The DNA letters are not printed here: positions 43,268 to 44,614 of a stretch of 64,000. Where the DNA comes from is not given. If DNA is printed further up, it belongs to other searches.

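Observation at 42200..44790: Low-GC islet with a divergent gene pair: a 300-aa unknown protein and a cytoplasmic glycine-rich collagen-like protein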

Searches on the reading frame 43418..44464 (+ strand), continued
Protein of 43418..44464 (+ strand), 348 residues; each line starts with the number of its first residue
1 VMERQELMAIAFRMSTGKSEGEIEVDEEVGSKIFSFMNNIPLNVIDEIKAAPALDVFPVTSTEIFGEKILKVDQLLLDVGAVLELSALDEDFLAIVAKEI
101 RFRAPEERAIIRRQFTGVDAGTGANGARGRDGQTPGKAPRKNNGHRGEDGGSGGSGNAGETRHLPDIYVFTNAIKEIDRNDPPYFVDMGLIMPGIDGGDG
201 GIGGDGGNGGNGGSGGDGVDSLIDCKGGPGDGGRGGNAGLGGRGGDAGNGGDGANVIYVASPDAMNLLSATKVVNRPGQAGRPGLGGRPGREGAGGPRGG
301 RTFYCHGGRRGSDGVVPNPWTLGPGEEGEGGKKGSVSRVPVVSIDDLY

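Call 54: fold_search(model_id=the predicted structure, library=viral)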
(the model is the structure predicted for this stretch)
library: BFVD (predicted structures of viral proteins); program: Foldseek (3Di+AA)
matches with E <= 10: 222; with E <= 0.001: 5
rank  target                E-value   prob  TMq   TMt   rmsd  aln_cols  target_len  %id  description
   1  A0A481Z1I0            1.6e-08  1.00  0.26  0.10  13.1       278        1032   22  Uncharacterized protein [Mimivirus LCMiAC02]
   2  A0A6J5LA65            1.4e-07  0.30  0.11  0.08  61.6       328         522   20  Collagen triple helix repeat [uncultured Caudovirales phage]
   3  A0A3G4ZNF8            9.8e-07  1.00  0.29  0.12   9.8       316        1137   18  DUF7932 domain-containing protein [Terrestrivirus sp.]
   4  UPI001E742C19         4.1e-06  0.97  0.26  0.24  18.5       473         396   11  (no name look-up for this kind of identifier)
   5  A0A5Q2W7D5            4.4e-06  0.97  0.27  0.18  19.4       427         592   15  (no name in the UniProt tables at hand)
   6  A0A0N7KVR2            2.4e-03  0.09  0.12  0.13  21.8       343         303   11  (no name in the UniProt tables at hand)
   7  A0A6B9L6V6            6.7e-03  0.08  0.09  0.05  30.4       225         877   22  Minor tail protein [Mycobacterium phage Onyinye]
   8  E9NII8                1.4e-02  0.14  0.16  0.10  29.2       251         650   10  Tail spike protein [Enterobacter phage EcP1]
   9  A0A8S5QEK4            6.0e-02  0.06  0.11  0.07  27.6       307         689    9  Pectinesterase [Myoviridae sp. ctn8H20]
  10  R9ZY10                1.1e-01  0.11  0.09  0.07  23.5       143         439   12  Putative phage tail fiber [Cellulophaga phage phi12:1]
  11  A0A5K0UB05            1.4e-01  0.04  0.09  0.06  24.0       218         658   10  Uncharacterized protein [Yasminevirus sp. GU-2018]
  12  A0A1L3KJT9            1.6e-01  0.01  0.10  0.04  31.2       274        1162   10  (no name in the UniProt tables at hand)
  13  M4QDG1                1.9e-01  0.02  0.09  0.10  18.5       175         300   13  Uncharacterized protein [Prochlorococcus phage MED4-213]
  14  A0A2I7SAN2            3.1e-01  0.02  0.14  0.10  28.5       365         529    9  (no name in the UniProt tables at hand)
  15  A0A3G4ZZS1            4.7e-01  0.23  0.14  0.41   4.1        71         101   18  Uncharacterized protein [Edafosvirus sp.]
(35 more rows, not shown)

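Call 56: search_protein_families(library=pfam, alignment_id=A1, max_evalue=10)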
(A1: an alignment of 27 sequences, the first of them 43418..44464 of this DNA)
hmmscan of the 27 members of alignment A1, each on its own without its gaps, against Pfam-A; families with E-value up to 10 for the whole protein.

A. member 1, window:43418-44464:+ (348 aa): 1 family
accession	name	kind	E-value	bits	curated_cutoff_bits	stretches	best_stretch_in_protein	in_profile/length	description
PF09698.15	GSu_C4xC__C2xCH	-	0.13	13.4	21.7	1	302-325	4-28/36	Geobacter CxxxxCH...CXXCH motif (GSu_C4xC__C2xCH)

B. families by the number of members that match (of 27 scanned): 9 families
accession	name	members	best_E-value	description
PF01391.23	Collagen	3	0.00018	Collagen triple helix repeat (20 copies)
PF04489.18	DUF570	2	0.038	Protein of unknown function (DUF570)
PF25471.1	TM_PetC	1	0.00088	Iron-sulfur subunit PetC transmembrane anchor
PF07672.19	MFS_Mycoplasma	1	0.12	Mycoplasma MFS transporter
PF09698.15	GSu_C4xC__C2xCH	1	0.13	Geobacter CxxxxCH...CXXCH motif (GSu_C4xC__C2xCH)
PF20080.4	ALTTAQ_rpt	1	0.14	ALTTAQ repeat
PF12310.13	Elf-1_N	1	0.16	Transcription factor protein N terminal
PF17025.10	DUF5099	1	0.71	Domain of unknown function (DUF5099)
PF13134.11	DUF3948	1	2.5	Protein of unknown function (DUF3948)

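Call 60: search_protein_families(library=pfam, alignment_id=A3, max_evalue=0.01)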
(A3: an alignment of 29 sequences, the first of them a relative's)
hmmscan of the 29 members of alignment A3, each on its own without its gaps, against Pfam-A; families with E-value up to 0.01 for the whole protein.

A. member 1, P0145 (512 aa): 1 family
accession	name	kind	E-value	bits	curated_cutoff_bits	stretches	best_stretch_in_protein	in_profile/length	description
PF01391.23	Collagen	-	0.0044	17.2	27.2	1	428-484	3-58/60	Collagen triple helix repeat (20 copies)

B. families by the number of members that match (of 29 scanned): 5 families
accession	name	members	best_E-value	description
PF01391.23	Collagen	5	0.0029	Collagen triple helix repeat (20 copies)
PF13365.12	Trypsin_2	1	2.6e-13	Trypsin-like peptidase domain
PF18911.6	PKD_4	1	2.7e-06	PKD domain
PF06832.18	BiPBP_C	1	0.00052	Penicillin-Binding Protein C-terminus Family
PF17963.7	Big_9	1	0.0017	Bacterial Ig domain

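Call 61: search_dna_similar(query=window:43421-44464:+, collection=plasmids, mode=protein, max_evalue=0.001, max_rows=15)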
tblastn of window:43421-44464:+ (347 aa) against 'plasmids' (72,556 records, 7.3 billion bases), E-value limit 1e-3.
Records with a match: 1; places in all: 1; records where one place covers at least 80% of the query: 0.
Best place of each record, by identity: <60% 1.
By first word of the organism name: Methylobacterium 1.
By predicted mobility (MOB-suite, as given by PLSDB): non-mobilizable 1.
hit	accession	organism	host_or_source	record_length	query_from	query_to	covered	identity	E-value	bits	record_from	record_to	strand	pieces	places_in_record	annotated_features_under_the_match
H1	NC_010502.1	Methylobacterium radiotolerans JCM 2831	-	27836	38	131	27%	38.9%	2e-10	69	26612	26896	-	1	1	hypothetical protein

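Call 62: search_dna_similar(query=window:43421-44464:+, collection=phages, mode=protein, max_evalue=0.001, max_rows=15)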
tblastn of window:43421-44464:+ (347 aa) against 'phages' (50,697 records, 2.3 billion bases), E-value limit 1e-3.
No match.

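Call 63: get_annotated_region(hit=H1, flank=6000)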
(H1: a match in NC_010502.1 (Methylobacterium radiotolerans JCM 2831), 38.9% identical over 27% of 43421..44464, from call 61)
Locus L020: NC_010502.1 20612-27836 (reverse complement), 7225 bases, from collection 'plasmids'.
description: Methylobacterium radiotolerans JCM 2831 plasmid pMRAD06, complete sequence
organism: Methylobacterium radiotolerans JCM 2831 (NCBI taxid 426355)
taxonomy: Bacteria; Pseudomonadota; Alphaproteobacteria; Hyphomicrobiales; Methylobacteriaceae; Methylobacterium; Methylobacterium radiotolerans; Methylobacterium radiotolerans JCM 2831
host: -; source: -; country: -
typing (MOB-suite, as given by PLSDB): non-mobilizable
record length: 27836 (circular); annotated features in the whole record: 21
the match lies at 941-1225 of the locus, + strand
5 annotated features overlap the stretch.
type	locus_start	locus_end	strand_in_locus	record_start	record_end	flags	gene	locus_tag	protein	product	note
CDS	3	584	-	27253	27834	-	-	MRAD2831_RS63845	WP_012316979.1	recombinase family protein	GO:0006310 - DNA recombination [Evidence IEA]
CDS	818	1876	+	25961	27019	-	-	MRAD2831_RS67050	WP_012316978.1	hypothetical protein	-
CDS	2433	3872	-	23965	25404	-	-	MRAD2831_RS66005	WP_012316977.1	HlyD family type I secretion periplasmic adaptor subunit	GO:0030253 - protein secretion by the type I secretion system [Evidence IEA]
CDS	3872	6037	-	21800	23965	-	-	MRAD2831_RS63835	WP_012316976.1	type I secretion system permease/ATPase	GO:0030253 - protein secretion by the type I secretion system [Evidence IEA]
CDS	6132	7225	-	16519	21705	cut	-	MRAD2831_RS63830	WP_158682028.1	calcium-binding protein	-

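Call 75: find_related_loci(query=window:43421-44464:+, collection=viral_contigs, flank=6000)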
Query window:43421-44464:+ (347 aa) in viral_contigs; peptide patterns used: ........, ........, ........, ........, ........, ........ (x = any residue, [..] = any of these).
23 stretches matched a pattern, but none encodes a relative of the query by tblastn (E <= 1e-3).

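Call 78: search_protein_families(library=padloc, proteins=[L012:7184-8137:-, L015:7060-7557:-, L018:5231-5737:-], max_evalue=0.01)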
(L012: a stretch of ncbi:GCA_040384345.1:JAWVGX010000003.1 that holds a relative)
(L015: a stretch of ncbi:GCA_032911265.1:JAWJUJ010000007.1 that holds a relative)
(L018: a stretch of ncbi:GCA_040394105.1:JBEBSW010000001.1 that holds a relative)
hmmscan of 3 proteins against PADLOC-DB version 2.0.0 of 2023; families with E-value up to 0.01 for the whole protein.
L012:7184-8137:- (317 aa): 3 families
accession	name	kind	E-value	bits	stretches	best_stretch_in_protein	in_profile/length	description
PDLC03879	NsnC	-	8.9e-73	243.6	1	1-315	1-304/305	-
PDLC03912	NsnC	-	8.1e-29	99.4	1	4-316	3-312/316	-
PDLC03903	NsnC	-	8.1e-14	49.5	1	110-315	98-299/300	-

L015:7060-7557:- (165 aa): 0 families

L018:5231-5737:- (168 aa): 3 families
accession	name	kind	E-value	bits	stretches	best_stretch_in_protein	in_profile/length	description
PDLC00580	JetC3|JetC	-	0.0011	15.2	1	51-150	716-815/1068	DUF3584 domain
PDLC00510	JetC1|JetC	-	0.0032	13.3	0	91-140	403-452/1093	DUF3584 domain; MukB-like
PDLC01729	typeIV_DinG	-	0.0069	13.1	1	41-140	231-331/666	Csf4_0_IVA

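Call 89: find_encoding_contigs(protein=P0016, flank=5000, max_places=1)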
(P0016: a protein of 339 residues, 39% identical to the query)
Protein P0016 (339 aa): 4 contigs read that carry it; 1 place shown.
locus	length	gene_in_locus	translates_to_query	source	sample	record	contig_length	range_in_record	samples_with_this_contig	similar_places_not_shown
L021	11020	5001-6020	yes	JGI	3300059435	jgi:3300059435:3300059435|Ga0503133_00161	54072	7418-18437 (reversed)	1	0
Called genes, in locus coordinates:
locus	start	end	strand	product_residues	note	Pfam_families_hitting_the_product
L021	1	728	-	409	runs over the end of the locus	PF04860:Phage_portal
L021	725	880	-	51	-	-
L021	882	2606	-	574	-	PF03354:TerL_ATPase, PF20441:TerL_nuclease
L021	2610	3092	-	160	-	PF05119:Terminase_4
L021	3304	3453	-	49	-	PF01844:HNH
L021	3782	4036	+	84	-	-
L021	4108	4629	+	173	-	PF03887:YfbU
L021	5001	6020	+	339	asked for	-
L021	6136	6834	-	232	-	-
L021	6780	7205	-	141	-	PF24608:PDDEXK_15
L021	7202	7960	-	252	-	PF06992:Phage_lambda_P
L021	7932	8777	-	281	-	PF13730:HTH_36 (weak)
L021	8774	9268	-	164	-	PF07102:YbcO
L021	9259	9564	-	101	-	-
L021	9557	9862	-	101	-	-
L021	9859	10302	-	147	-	PF06892:Phage_CP76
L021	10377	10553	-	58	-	-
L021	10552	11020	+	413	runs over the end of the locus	PF13560:HTH_31 (weak), PF00717:Peptidase_S24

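Call 90: find_encoding_contigs(protein=P0037, flank=5000, max_places=1)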
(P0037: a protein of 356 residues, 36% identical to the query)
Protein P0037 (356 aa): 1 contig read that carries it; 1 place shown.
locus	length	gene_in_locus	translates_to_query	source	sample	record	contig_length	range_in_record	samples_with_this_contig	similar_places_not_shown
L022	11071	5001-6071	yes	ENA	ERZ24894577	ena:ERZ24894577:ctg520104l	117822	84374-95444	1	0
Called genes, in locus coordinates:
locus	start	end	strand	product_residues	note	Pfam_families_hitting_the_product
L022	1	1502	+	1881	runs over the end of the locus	PF05345:He_PIG, PF13753:SWM_repeat, PF03160:Calx-beta (weak), PF12733:Cadherin-like, PF03160:Calx-beta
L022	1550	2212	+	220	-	-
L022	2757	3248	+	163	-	-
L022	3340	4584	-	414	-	PF01548:DEDD_Tnp_IS110, PF02371:Transposase_20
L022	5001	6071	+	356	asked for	-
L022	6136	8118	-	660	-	PF01526:DDE_Tnp_Tn3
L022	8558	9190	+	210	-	-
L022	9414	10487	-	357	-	PF05598:DUF772, PF01609:DDE_Tnp_1, PF13751:DDE_Tnp_1_6 (weak)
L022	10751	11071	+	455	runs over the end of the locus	PF01548:DEDD_Tnp_IS110, PF02371:Transposase_20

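Call 91: find_encoding_contigs(protein=P0055, flank=5000, max_places=1)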
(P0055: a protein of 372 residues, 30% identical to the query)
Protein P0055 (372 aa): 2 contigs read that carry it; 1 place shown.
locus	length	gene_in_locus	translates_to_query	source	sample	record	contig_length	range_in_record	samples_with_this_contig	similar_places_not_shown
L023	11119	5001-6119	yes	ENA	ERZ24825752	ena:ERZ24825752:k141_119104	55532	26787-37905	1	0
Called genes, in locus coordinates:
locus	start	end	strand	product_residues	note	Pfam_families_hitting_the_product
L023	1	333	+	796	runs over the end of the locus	PF00384:Molybdopterin, PF01568:Molydop_binding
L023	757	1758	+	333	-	PF12852:Cupin_6, PF00165:HTH_AraC (faint), PF12833:HTH_18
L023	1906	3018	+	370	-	PF00199:Catalase (faint)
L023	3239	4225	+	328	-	PF00657:Lipase_GDSL, PF13472:Lipase_GDSL_2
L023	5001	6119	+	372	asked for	-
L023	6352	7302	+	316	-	PF02899:Phage_int_SAM_1, PF13495:Phage_int_SAM_4 (weak), PF00589:Phage_integrase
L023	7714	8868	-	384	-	PF20590:DUF6791, PF00899:ThiF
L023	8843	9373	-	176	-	PF14452:Multi_ubiq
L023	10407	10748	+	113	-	-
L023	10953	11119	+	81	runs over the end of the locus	-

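Call 92: find_encoding_contigs(protein=P0030, flank=5000, max_places=1)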
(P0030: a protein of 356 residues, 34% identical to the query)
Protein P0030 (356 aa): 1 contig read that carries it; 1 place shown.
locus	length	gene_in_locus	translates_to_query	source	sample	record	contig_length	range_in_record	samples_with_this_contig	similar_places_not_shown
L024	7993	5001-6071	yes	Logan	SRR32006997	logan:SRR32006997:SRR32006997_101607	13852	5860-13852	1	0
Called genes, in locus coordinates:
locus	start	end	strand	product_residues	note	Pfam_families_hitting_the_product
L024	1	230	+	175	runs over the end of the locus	PF07883:Cupin_2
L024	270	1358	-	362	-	PF03969:AFG1_ATPase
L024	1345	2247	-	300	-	PF00126:HTH_1, PF03466:LysR_substrate (weak)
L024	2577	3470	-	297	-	PF02567:PhzC-PhzF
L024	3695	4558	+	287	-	PF00126:HTH_1, PF03466:LysR_substrate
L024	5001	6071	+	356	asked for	-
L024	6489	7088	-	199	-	PF00440:TetR_N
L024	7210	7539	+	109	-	PF17074:Darcynin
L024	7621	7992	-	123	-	?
